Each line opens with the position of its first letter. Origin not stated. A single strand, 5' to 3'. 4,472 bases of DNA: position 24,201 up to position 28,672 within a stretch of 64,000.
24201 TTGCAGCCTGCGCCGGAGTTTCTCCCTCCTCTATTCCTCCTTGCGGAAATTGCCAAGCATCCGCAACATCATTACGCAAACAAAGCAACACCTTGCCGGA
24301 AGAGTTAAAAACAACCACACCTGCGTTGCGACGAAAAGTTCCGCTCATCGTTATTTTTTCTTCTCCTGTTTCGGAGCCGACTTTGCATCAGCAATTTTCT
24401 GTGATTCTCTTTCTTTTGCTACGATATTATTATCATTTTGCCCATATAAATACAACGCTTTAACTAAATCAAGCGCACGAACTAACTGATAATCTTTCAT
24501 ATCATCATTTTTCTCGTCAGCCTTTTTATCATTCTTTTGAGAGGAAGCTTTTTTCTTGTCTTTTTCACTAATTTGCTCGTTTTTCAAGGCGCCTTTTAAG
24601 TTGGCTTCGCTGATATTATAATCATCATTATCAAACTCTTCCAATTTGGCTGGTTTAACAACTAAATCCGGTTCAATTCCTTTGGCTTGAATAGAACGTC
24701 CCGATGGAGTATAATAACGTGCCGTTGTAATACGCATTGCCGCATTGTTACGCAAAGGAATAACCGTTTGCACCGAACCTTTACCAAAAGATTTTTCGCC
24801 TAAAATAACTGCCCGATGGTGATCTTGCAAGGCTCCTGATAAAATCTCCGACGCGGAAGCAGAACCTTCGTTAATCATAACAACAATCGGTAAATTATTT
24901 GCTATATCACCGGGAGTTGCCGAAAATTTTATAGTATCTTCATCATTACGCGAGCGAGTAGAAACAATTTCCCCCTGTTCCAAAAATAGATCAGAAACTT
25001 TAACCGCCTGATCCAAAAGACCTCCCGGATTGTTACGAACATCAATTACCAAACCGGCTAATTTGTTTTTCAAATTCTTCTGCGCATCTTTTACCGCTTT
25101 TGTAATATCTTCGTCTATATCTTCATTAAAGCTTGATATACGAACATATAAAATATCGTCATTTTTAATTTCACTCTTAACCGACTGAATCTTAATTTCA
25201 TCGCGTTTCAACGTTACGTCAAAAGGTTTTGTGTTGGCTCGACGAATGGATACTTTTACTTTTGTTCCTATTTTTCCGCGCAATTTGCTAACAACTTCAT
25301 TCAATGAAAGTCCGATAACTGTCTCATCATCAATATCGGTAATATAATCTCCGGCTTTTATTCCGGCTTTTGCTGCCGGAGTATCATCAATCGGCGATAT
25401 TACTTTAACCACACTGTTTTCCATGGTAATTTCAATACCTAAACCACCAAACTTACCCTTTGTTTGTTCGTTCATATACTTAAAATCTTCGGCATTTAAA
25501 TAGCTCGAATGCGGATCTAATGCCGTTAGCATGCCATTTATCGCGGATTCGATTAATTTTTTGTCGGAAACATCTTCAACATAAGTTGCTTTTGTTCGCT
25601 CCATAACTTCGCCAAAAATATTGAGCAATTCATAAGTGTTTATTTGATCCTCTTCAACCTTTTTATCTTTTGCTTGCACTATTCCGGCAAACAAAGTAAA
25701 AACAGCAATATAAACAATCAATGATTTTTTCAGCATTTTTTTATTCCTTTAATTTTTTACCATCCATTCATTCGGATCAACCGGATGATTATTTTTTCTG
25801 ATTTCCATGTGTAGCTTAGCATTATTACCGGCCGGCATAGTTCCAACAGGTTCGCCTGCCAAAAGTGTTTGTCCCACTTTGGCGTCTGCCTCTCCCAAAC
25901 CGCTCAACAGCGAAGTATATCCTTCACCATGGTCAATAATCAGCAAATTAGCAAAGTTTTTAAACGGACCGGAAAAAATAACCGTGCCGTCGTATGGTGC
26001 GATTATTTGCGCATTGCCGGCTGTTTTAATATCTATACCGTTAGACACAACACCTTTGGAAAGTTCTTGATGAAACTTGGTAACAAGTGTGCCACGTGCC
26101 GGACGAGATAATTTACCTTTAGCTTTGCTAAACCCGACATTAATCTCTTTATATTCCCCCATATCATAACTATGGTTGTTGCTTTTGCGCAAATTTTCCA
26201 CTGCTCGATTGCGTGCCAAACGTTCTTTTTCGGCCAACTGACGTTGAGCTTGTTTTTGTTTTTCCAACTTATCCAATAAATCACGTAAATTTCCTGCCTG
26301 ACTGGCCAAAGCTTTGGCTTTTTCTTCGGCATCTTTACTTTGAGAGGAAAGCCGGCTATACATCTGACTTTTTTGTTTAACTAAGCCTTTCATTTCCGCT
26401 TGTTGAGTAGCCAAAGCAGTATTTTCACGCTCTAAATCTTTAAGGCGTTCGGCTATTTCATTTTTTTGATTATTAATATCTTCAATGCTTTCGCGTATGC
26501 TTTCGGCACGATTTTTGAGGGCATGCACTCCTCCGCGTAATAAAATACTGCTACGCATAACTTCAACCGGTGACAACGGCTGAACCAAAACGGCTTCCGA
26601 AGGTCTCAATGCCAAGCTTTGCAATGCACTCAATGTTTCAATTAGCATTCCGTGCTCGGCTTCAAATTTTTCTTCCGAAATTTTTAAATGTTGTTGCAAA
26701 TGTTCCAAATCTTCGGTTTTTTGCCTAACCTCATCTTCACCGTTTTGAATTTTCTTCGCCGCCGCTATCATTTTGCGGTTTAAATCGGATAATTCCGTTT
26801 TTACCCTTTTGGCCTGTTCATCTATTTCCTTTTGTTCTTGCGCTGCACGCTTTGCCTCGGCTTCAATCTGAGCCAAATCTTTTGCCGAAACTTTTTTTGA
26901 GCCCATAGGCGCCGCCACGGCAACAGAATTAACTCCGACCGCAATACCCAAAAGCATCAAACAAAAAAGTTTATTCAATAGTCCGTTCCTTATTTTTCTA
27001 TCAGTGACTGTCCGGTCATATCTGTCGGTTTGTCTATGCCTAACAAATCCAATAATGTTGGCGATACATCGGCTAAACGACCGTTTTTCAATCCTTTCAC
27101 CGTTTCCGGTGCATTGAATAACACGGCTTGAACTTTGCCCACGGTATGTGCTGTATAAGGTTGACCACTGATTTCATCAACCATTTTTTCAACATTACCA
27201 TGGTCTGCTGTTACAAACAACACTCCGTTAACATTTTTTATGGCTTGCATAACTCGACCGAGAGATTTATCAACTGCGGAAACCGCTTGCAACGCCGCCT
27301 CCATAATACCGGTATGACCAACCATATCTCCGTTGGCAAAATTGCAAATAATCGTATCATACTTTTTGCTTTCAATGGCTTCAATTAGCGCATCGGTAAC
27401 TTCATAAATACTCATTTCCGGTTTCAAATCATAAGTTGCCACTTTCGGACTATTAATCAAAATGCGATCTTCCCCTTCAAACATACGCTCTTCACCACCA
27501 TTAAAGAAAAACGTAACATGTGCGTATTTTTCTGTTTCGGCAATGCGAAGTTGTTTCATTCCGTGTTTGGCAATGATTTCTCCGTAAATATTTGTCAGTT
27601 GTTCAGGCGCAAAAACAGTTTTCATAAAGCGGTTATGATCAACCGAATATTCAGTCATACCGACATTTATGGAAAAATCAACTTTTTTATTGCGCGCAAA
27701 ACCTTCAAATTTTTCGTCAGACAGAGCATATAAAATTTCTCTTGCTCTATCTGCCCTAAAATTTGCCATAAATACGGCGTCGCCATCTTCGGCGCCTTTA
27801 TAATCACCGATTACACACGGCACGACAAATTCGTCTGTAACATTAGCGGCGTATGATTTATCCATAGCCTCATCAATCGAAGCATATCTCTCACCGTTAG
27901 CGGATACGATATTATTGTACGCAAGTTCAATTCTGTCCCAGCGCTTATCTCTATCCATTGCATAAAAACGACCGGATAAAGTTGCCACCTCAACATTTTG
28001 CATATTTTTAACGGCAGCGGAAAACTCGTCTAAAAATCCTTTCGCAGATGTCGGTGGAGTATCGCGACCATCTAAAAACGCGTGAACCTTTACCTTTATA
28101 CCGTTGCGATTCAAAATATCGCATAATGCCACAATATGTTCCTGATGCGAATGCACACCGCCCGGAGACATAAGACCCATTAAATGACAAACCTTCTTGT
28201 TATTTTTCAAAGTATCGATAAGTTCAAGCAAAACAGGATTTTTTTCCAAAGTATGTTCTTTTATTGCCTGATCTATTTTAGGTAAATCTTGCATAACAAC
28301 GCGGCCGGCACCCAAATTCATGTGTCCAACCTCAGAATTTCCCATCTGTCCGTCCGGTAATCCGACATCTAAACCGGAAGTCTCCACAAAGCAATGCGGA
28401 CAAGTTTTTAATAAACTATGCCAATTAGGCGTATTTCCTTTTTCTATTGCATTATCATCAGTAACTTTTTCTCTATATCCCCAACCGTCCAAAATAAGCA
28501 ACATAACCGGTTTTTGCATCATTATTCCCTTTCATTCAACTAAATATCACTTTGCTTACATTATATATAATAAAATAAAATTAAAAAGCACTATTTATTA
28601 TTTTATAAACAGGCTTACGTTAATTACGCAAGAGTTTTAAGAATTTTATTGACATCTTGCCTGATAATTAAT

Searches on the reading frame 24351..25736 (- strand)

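Call 47: search_protein_families(library=pfam, proteins=[window:24351-25736:-], max_evalue=0.0001)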
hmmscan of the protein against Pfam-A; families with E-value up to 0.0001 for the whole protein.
window:24351-25736:- (461 aa): 5 families
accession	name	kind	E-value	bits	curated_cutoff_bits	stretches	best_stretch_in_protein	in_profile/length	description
PF03572.23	Peptidase_S41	-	2e-57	193.8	24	1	194-360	1-165/165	Peptidase family S41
PF13180.12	PDZ_2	-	8e-14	52.1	27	1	97-169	1-72/80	PDZ domain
PF17820.7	PDZ_6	-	4.3e-11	42.8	27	1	114-166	4-54/54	PDZ domain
PF22694.1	CtpB_N-like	-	1.9e-09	38.3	27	1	28-83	32-84/85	Activating protease CtpB N-terminal domain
PF00595.29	PDZ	-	2.4e-08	34.7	23.2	1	95-164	8-80/81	PDZ domain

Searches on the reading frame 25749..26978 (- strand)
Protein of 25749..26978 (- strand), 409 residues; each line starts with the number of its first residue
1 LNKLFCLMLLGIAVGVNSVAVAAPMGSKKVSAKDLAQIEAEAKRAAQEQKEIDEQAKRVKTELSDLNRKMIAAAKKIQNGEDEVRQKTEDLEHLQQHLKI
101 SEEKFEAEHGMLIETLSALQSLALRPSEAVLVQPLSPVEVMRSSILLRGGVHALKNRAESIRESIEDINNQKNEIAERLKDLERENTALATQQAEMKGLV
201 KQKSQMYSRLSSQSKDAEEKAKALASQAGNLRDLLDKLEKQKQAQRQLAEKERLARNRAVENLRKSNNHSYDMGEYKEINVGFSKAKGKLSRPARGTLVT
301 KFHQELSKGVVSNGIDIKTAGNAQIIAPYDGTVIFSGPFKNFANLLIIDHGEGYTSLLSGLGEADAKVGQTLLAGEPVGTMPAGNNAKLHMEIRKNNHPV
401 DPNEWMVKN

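Call 47: search_protein_families(library=pfam, proteins=[window:25749-26978:-], max_evalue=0.0001)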
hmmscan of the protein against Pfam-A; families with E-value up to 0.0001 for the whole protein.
window:25749-26978:- (409 aa): 1 family
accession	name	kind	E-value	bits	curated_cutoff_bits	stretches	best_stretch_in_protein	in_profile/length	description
PF01551.29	Peptidase_M23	-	9.5e-20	71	28.7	1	312-402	3-96/96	Peptidase family M23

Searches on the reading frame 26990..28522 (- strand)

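Call 47: search_protein_families(library=pfam, proteins=[window:26990-28522:-], max_evalue=0.0001)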
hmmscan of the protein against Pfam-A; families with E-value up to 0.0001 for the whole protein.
window:26990-28522:- (510 aa): 3 families
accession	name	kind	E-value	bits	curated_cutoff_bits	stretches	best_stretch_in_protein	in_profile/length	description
PF01676.23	Metalloenzyme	-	2.4e-80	270.1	24.3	1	4-498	1-252/252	Metalloenzyme superfamily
PF06415.18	iPGM_N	-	2.3e-75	253.3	27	1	83-293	1-216/217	BPG-independent PGAM N-terminus (iPGM_N)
PF01663.27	Phosphodiest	-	3.6e-06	27.3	23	1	380-443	149-221/342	Type I phosphodiesterase / nucleotide pyrophosphatase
